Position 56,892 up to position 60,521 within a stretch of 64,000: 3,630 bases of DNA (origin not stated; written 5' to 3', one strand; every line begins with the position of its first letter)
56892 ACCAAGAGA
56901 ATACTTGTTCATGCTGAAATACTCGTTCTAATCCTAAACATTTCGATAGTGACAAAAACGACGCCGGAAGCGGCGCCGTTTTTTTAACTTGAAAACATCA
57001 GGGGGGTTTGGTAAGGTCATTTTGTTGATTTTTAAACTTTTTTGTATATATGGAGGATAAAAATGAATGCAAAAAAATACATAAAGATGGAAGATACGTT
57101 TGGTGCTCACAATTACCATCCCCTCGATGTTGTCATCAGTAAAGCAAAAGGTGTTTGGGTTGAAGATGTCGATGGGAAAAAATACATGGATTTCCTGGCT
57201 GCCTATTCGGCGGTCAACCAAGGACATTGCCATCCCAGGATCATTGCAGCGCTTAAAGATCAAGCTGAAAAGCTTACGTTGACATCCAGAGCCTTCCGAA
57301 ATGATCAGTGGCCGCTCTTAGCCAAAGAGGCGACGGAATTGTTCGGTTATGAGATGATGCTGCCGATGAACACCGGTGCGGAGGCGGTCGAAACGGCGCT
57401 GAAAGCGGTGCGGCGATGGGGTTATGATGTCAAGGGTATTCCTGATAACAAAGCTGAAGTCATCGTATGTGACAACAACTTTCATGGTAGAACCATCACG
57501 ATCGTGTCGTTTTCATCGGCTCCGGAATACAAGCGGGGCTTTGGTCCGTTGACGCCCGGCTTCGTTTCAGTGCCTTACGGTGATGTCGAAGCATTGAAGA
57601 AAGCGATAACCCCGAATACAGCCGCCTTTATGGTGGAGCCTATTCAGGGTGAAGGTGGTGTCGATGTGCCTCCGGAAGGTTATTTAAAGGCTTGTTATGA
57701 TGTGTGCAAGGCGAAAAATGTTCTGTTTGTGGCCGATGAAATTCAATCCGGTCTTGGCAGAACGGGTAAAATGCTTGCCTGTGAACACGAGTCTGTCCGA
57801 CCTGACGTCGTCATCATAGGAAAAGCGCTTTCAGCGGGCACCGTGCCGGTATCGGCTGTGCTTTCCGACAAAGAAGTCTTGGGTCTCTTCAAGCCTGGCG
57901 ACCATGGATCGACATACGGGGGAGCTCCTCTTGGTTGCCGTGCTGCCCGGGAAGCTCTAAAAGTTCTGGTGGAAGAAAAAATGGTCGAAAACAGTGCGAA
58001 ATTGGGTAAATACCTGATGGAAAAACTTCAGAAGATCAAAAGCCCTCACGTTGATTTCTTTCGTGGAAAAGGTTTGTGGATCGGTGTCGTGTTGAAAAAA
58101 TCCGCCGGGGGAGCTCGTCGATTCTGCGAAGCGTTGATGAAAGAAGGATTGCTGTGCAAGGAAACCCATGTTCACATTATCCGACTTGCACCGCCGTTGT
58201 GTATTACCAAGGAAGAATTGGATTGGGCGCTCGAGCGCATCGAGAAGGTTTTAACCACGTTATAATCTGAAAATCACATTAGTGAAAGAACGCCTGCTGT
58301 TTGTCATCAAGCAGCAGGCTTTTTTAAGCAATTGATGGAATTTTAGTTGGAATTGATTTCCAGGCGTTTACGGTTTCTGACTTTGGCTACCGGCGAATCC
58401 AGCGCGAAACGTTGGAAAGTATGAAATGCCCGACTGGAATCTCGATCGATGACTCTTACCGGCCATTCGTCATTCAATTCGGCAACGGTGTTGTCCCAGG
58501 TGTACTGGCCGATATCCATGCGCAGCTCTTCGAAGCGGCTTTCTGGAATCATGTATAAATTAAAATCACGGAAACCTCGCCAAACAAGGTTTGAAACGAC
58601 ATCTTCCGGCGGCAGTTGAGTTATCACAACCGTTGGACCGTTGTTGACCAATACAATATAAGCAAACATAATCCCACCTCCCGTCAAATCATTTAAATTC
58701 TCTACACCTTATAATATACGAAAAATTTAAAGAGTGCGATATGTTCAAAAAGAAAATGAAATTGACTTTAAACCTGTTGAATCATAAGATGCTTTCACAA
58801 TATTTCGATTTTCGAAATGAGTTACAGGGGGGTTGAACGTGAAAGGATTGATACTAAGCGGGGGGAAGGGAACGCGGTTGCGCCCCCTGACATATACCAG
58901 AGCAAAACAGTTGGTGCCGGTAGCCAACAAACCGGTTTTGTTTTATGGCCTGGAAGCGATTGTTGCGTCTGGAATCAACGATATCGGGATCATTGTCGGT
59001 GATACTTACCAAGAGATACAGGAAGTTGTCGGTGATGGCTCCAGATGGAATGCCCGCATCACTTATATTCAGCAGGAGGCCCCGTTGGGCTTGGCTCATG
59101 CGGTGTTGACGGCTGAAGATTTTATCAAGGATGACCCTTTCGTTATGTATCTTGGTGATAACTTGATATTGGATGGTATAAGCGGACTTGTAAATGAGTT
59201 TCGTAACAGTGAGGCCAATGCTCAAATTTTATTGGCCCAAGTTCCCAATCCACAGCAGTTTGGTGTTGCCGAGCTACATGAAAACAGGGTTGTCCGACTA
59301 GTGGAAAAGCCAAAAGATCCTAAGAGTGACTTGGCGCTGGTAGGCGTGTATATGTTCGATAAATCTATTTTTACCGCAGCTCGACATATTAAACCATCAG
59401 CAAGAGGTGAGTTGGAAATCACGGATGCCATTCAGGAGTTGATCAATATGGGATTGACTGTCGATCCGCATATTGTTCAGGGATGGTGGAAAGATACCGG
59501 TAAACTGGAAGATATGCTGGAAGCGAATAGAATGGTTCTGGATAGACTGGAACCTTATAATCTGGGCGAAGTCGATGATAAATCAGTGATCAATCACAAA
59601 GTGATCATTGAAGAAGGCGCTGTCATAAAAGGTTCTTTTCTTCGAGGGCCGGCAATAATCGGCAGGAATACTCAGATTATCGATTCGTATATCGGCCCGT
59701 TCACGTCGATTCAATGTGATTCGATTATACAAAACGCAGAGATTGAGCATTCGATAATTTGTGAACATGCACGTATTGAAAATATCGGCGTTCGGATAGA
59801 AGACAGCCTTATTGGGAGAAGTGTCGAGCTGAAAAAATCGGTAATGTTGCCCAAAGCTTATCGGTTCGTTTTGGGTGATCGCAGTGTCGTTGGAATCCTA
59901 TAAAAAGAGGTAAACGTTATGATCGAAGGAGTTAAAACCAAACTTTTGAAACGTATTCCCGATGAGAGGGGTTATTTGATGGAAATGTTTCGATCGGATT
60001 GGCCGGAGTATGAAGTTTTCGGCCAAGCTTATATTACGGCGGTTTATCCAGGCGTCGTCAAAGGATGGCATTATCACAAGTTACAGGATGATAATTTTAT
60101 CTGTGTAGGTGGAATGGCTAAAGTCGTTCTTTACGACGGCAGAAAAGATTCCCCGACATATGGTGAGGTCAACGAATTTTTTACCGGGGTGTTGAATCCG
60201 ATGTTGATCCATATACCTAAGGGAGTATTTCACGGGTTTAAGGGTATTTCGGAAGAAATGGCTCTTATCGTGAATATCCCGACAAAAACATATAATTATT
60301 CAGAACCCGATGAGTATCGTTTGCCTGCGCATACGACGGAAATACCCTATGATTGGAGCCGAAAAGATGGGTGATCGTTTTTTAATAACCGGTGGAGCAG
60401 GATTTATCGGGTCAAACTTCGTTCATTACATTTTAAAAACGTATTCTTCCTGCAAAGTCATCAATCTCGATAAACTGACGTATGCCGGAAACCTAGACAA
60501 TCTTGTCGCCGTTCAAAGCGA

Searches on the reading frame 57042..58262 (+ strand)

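Call 6: search_protein_families(library=pfam, proteins=[window:57042-58262:+])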
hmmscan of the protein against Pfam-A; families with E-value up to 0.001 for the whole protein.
window:57042-58262:+ (407 aa): 1 family
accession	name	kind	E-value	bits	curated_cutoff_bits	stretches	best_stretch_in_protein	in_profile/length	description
PF00202.27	Aminotran_3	-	3.2e-124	415.1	30.5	1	21-404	2-403/403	Aminotransferase class-III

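Call 7: search_protein_families(library=ncbifam, proteins=[window:57042-58262:+])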
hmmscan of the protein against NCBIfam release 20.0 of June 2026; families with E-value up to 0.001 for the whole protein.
window:57042-58262:+ (407 aa): 70 families (the best 25 are shown)
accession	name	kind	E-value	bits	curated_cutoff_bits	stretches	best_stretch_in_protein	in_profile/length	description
NF003145.0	PRK04073.1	equivalog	8.2e-184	610.7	656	1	9-404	3-395/396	ornithine--oxo-acid transaminase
TIGR01885.1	Orn_aminotrans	equivalog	3.7e-171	569.3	378.4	1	11-404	2-401/402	ornithine--oxo-acid transaminase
TIGR00707.1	argD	subfamily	6.1e-111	370.9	410.05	1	23-404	4-380/381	acetylornithine/succinylornithine family transaminase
NF002325.0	PRK01278.1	subfamily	4.1e-100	335.2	372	1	24-406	9-388/395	acetylornithine transaminase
NF002874.0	PRK03244.1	equivalog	1e-99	334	457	1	22-406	19-394/399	acetylornithine transaminase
NF003468.0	PRK05093.1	subfamily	3e-93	312.7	522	1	22-406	17-401/405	acetylornithine/succinyldiaminopimelate transaminase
NF002797.0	PRK02936.1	equivalog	7.5e-91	304.7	496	1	23-406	6-379/385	acetylornithine transaminase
TIGR03246.1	arg_catab_astC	subfamily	3.2e-88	296.4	609.95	1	22-405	11-394/397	acetylornithine/succinylornithine family transaminase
NF004426.0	PRK05769.1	equivalog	5.5e-87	292.4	552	2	185-405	213-438/441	acetyl ornithine aminotransferase family protein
NF053554.1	prodigi_MAP_PigE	equivalog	1.1e-83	282.1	850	1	24-404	396-776/837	prodigiosin MAP biosynthesis aminotransferase PigE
NF003087.0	PRK04013.1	equivalog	1e-81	274.9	528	1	32-405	10-359/364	acetylornithine/acetyl-lysine aminotransferase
NF005993.0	PRK08117.1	subfamily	1.5e-81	274.3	574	2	185-406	199-429/433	aspartate aminotransferase family protein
NF009047.0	PRK12381.1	subfamily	1.5e-79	267.7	630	1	23-404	16-397/406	bifunctional succinylornithine transaminase/acetylornithine transaminase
NF042418.1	LysJ_Th_th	equivalog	1.6e-79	267.6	700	1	13-404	3-385/386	[LysW]-aminoadipate semialdehyde transaminase LysJ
NF002985.0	PRK03715.1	equivalog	3.3e-79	266.4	568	1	29-406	19-393/395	acetylornithine transaminase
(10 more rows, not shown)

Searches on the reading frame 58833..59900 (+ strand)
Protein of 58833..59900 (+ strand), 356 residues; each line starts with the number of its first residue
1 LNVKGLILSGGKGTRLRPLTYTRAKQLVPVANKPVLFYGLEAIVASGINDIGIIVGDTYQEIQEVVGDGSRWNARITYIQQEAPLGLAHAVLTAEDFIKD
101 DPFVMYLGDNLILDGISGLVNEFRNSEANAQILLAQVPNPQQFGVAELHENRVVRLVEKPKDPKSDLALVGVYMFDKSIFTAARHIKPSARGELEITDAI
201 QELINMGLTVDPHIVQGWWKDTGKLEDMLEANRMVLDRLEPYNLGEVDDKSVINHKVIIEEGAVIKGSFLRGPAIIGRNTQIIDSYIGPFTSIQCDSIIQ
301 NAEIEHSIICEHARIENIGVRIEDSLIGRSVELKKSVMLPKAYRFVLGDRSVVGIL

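Call 6: search_protein_families(library=pfam, proteins=[window:58833-59900:+])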
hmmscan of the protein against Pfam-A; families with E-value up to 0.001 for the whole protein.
window:58833-59900:+ (356 aa): 4 families
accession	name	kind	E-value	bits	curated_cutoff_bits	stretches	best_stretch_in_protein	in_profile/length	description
PF00483.29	NTP_transferase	-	2.4e-58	198.1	21.2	1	4-236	1-243/245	Nucleotidyl transferase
PF25084.1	LbH_EIF2B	-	6.4e-09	36.2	54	1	246-338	17-104/105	EIF2B subunit epsilon LbH domain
PF12804.13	NTP_transf_3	-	1.2e-06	29.2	27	1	5-126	1-114/160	MobA-like NTP transferase domain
PF24894.1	Hexapep_GlmU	-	7.5e-05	23.2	23.3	0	294-342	22-69/104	GlmU-like, C-terminal hexapeptide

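Call 7: search_protein_families(library=ncbifam, proteins=[window:58833-59900:+])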
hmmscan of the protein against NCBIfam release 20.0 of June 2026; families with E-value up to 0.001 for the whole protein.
window:58833-59900:+ (356 aa): 36 families (the best 25 are shown)
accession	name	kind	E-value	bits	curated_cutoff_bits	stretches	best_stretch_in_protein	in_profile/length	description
TIGR01208.1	rmlA_long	equivalog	1e-141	471.9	320.25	1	4-353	1-351/353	glucose-1-phosphate thymidylyltransferase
TIGR03992.1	Arch_glmU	subfamily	2.3e-77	260.5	292.1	1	4-333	2-327/393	bifunctional sugar-1-phosphate nucleotidylyltransferase/acetyltransferase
NF041173.1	Sug_nt_acttase_Thmprot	equivalog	6.8e-58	196.5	600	1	4-334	2-328/405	bifunctional sugar-1-phosphate nucleotidylyltransferase/acetyltransferase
TIGR01207.1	rmlA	equivalog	4.2e-56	190.1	360.65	1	4-235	1-236/286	glucose-1-phosphate thymidylyltransferase RfbA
NF041313.1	UDPGP_AglF_Halo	equivalog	2.1e-54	184.4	400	1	4-234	2-233/234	UTP--glucose-1-phosphate uridylyltransferase AglF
NF012024.0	PRK15480.1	equivalog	2.3e-48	164.8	588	1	4-236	5-241/292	glucose-1-phosphate thymidylyltransferase RfbA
NF052502.1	man1P_GTase_Rv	exception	5.4e-43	147.2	440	1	5-344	3-335/352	mannose-1-phosphate guanylyltransferase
TIGR01099.1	galU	equivalog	5.9e-35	121.1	326.8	2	74-231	94-261/261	UTP--glucose-1-phosphate uridylyltransferase GalU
NF003670.0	PRK05293.1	equivalog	1.7e-28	99.6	470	1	3-339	5-358/382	glucose-1-phosphate adenylyltransferase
NF010934.1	PRK14354.1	equivalog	1.9e-26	92.6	450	1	6-338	3-351/447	bifunctional UDP-N-acetylglucosamine diphosphorylase/glucosamine-1-phosphate N-acetyltransferase GlmU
TIGR01173.1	glmU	equivalog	2.8e-25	89.1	366.85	1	6-338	4-352/452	bifunctional UDP-N-acetylglucosamine diphosphorylase/glucosamine-1-phosphate N-acetyltransferase GlmU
NF045761.1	NAMPUrTaseMurU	equivalog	4.1e-25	88.9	250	1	4-232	2-224/226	N-acetylmuramate alpha-1-phosphate uridylyltransferase MurU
TIGR02091.1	glgC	equivalog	2e-22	79.8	424.9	1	5-336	3-342/364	glucose-1-phosphate adenylyltransferase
NF007516.0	PRK10122.1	equivalog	5.8e-21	74.9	534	2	75-225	98-266/297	UTP--glucose-1-phosphate uridylyltransferase GalF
TIGR01105.1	galF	equivalog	1.4e-20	73.7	659.2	2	75-226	98-267/297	GalU regulator GalF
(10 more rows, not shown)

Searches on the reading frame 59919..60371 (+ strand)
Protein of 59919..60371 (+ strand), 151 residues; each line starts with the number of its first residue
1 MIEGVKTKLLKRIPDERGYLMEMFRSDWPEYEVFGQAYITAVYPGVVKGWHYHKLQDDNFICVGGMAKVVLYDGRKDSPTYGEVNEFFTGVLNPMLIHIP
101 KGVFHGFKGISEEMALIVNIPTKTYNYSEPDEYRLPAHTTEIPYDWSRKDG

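Call 6: search_protein_families(library=pfam, proteins=[window:59919-60371:+])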
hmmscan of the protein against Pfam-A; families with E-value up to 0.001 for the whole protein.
window:59919-60371:+ (151 aa): 3 families
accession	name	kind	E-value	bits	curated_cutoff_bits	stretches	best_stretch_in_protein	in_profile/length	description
PF00908.23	dTDP_sugar_isom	-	2.3e-15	57.1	27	1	2-150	4-160/168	dTDP-4-dehydrorhamnose 3,5-epimerase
PF14667.12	Polysacc_synt_C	-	1e-10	42.2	28.7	1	15-133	3-111/111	Polysaccharide biosynthesis C-terminal domain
PF05523.17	FdtA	-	5.3e-07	29.9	23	1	5-116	3-106/131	WxcM-like, C-terminal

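Call 7: search_protein_families(library=ncbifam, proteins=[window:59919-60371:+])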
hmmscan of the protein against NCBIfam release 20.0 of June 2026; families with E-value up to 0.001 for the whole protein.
window:59919-60371:+ (151 aa): 2 families
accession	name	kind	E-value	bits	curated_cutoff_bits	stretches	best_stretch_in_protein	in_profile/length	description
TIGR01221.1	rmlC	equivalog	1.2e-12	48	155.75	1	10-148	15-156/176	dTDP-4-dehydrorhamnose 3,5-epimerase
NF047837.1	UDPAcbARedWbcJ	equivalog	1.5e-06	27.4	500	1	11-138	252-369/372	UDP-2-acetamido-2,6-beta-L-arabino-hexul-4-ose reductase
